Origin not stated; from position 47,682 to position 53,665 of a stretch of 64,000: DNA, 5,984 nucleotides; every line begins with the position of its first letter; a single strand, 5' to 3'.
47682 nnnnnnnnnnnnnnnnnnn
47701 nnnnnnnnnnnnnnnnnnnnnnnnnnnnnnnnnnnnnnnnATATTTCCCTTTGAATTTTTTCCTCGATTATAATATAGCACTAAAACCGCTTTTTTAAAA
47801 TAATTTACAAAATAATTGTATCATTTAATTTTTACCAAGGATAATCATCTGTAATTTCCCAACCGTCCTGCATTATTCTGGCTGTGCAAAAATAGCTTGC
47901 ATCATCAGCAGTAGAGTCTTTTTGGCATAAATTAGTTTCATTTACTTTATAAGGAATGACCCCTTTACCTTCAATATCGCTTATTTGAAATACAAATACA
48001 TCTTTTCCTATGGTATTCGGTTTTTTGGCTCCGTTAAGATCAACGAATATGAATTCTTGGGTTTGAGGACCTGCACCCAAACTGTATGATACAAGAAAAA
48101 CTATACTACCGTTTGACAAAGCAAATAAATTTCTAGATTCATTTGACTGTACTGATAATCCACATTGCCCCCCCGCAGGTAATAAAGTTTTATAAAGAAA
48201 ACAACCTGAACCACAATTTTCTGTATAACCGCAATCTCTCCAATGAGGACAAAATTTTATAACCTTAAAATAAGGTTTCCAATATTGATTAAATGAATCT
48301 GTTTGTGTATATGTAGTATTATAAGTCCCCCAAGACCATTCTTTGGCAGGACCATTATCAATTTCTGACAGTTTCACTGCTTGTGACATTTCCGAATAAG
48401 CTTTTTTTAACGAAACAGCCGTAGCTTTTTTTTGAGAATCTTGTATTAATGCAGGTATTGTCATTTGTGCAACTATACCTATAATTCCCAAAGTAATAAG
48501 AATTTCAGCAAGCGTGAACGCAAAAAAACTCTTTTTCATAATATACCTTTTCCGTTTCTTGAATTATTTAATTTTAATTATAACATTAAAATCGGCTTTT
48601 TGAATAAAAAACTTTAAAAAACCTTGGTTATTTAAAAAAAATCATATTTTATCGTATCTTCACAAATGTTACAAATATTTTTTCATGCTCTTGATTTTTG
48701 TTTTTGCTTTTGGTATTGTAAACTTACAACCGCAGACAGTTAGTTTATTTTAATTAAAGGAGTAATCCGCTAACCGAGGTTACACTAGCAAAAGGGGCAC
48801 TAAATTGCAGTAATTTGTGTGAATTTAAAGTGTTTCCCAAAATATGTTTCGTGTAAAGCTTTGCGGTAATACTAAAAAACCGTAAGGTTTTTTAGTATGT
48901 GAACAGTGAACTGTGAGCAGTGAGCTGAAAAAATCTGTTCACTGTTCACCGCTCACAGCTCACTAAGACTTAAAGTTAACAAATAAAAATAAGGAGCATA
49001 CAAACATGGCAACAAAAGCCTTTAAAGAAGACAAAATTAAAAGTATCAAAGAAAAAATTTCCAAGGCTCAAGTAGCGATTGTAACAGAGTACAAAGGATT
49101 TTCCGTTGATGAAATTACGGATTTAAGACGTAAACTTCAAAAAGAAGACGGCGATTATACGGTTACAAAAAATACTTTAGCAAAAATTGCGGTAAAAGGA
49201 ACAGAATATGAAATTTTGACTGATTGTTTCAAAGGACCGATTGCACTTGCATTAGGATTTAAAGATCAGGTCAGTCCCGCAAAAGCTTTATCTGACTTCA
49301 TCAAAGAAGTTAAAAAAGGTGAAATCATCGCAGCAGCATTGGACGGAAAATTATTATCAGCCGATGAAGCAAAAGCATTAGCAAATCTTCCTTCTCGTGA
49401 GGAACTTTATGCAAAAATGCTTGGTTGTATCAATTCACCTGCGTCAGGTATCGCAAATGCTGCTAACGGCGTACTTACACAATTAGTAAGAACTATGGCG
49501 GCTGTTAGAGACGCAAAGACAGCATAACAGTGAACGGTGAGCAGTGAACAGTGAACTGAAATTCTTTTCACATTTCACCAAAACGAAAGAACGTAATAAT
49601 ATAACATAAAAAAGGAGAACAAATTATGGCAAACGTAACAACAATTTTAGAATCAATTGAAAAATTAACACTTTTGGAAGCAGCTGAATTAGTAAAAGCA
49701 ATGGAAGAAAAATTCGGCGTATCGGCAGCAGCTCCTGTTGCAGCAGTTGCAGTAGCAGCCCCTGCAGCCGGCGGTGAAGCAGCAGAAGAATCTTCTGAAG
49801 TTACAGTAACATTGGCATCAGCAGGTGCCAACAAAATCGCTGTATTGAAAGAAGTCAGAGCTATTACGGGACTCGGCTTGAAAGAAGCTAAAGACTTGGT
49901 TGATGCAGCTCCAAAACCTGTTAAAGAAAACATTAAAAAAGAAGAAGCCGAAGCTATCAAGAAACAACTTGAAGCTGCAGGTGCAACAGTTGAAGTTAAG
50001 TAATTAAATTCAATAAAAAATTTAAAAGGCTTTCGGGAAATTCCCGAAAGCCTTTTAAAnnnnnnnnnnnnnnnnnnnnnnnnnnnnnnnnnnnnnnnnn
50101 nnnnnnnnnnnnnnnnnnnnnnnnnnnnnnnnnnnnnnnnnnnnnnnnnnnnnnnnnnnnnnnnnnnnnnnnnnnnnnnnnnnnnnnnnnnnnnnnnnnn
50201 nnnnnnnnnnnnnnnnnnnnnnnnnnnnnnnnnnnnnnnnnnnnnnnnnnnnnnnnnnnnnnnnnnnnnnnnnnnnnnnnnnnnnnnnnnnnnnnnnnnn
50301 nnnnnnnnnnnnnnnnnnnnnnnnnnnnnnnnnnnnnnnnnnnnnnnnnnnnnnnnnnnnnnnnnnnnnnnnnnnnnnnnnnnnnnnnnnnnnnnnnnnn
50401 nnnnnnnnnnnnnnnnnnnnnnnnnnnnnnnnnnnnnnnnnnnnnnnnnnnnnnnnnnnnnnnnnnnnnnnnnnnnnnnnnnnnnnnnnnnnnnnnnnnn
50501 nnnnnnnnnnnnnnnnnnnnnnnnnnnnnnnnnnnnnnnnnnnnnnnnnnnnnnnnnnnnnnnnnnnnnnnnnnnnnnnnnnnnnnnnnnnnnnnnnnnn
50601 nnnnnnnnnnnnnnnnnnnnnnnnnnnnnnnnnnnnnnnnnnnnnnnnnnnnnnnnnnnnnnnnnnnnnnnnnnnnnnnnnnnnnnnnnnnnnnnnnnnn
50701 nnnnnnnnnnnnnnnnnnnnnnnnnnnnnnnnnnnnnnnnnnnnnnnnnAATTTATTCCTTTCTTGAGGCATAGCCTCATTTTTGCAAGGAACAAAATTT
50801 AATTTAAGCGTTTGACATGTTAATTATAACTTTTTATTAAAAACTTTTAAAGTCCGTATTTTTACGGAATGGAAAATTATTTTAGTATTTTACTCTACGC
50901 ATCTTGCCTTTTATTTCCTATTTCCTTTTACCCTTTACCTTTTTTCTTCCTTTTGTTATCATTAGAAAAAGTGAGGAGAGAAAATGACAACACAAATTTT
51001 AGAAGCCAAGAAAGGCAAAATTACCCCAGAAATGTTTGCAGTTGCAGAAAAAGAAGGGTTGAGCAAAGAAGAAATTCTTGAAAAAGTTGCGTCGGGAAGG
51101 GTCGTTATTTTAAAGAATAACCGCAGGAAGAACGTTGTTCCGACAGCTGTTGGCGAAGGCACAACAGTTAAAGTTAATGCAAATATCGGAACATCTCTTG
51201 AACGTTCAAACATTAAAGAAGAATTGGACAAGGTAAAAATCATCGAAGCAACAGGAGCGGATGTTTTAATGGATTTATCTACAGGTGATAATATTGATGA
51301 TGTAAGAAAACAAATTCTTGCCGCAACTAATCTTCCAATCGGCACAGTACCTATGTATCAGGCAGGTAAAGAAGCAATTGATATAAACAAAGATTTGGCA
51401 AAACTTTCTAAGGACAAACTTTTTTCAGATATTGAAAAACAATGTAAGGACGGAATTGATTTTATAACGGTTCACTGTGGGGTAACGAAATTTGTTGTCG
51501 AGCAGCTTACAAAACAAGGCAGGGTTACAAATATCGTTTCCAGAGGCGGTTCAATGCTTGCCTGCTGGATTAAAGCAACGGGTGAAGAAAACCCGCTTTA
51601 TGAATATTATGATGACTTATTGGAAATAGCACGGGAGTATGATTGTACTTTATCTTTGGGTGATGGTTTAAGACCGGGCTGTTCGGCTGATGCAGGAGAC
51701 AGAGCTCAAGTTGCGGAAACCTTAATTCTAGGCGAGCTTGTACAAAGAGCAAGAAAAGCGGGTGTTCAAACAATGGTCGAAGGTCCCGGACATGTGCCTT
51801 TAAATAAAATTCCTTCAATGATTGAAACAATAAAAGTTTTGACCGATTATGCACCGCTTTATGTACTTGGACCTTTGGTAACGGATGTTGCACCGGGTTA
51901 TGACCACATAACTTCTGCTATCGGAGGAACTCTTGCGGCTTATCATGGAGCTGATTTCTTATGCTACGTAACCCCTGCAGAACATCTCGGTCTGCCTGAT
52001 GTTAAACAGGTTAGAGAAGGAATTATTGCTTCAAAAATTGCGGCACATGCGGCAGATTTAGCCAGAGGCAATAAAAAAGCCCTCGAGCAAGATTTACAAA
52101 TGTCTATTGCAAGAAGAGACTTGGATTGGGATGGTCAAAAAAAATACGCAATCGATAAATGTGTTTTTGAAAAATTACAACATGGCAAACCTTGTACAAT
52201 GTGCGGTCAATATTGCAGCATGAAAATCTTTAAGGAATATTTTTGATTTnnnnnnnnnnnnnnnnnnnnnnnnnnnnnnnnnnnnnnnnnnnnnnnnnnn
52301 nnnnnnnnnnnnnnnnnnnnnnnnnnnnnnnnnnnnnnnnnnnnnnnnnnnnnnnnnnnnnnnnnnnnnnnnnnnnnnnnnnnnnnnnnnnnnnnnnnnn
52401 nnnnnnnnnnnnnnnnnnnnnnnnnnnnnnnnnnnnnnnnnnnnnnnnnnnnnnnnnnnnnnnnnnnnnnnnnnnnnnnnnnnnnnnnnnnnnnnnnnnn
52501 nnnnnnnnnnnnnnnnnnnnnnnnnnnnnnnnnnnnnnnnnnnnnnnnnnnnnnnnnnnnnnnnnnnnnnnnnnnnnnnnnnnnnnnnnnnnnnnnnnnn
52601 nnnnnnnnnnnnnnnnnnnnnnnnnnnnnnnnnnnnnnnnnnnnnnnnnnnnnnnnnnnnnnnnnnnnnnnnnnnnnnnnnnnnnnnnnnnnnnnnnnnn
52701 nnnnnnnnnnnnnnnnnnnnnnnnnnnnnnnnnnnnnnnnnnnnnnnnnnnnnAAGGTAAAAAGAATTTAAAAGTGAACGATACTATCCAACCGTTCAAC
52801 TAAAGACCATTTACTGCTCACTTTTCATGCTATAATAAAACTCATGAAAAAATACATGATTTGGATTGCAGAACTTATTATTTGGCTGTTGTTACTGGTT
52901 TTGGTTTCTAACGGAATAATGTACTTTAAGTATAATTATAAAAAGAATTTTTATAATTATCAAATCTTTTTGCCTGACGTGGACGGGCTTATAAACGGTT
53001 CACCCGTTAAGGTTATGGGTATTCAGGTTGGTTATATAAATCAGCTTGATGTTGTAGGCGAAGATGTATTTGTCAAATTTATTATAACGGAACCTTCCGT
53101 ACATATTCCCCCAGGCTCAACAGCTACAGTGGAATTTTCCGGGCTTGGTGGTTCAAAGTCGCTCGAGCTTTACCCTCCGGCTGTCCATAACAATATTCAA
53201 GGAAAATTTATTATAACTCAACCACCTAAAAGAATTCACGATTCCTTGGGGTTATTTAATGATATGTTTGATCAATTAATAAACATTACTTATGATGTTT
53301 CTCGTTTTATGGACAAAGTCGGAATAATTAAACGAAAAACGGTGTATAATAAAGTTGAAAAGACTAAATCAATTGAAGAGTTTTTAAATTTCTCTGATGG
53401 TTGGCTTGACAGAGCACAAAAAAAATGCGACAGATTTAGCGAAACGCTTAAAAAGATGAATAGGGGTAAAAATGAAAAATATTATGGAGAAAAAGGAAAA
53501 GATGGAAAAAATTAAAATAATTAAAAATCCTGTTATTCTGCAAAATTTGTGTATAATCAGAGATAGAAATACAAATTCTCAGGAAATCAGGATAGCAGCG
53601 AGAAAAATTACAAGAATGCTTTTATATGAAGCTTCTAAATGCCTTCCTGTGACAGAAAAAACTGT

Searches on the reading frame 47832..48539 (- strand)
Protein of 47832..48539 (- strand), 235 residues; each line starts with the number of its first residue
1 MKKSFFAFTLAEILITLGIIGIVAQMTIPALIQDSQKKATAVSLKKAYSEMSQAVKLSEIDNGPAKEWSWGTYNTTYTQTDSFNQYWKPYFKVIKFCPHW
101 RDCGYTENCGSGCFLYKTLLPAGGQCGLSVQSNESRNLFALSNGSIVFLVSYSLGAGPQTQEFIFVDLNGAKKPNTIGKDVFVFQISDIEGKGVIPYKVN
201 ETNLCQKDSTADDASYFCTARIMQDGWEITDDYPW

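Call 47: search_protein_families(library=pfam, proteins=[window:47832-48539:-], max_evalue=0.00001)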
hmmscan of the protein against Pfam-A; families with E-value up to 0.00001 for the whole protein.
window:47832-48539:- (235 aa): 1 family
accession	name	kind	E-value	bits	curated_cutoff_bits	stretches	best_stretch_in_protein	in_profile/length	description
PF20318.3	DUF6613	-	2.3e-08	34.7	24.3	0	31-94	2-59/200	Family of unknown function (DUF6613)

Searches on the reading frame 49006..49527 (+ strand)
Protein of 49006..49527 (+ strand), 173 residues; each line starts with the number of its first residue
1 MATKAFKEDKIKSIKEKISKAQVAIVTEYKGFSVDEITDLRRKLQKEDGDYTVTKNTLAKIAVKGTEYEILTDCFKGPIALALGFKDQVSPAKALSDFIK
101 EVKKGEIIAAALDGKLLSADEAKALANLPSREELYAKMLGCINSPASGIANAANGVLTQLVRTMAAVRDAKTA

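Call 47: search_protein_families(library=pfam, proteins=[window:49006-49527:+], max_evalue=0.00001)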
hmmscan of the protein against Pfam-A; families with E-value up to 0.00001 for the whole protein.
window:49006-49527:+ (173 aa): 1 family
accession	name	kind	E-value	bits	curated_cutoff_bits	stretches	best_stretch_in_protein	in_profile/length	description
PF00466.25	Ribosomal_L10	-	2.6e-26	92.1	22.8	1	3-99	2-99/100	Ribosomal protein L10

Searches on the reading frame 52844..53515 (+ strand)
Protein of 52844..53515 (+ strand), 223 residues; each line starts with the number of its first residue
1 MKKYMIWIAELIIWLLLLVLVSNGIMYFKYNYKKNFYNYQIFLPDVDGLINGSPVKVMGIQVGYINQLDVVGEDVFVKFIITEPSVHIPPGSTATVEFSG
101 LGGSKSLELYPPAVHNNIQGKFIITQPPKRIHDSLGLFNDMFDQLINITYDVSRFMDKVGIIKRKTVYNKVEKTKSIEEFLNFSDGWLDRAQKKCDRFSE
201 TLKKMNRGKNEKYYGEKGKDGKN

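Call 47: search_protein_families(library=pfam, proteins=[window:52844-53515:+], max_evalue=0.00001)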
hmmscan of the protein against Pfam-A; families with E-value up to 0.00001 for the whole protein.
window:52844-53515:+ (223 aa): 1 family
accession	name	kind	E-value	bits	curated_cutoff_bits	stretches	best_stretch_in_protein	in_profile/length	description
PF02470.25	MlaD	-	7.5e-12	45.8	25.1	1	37-111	3-80/81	MlaD protein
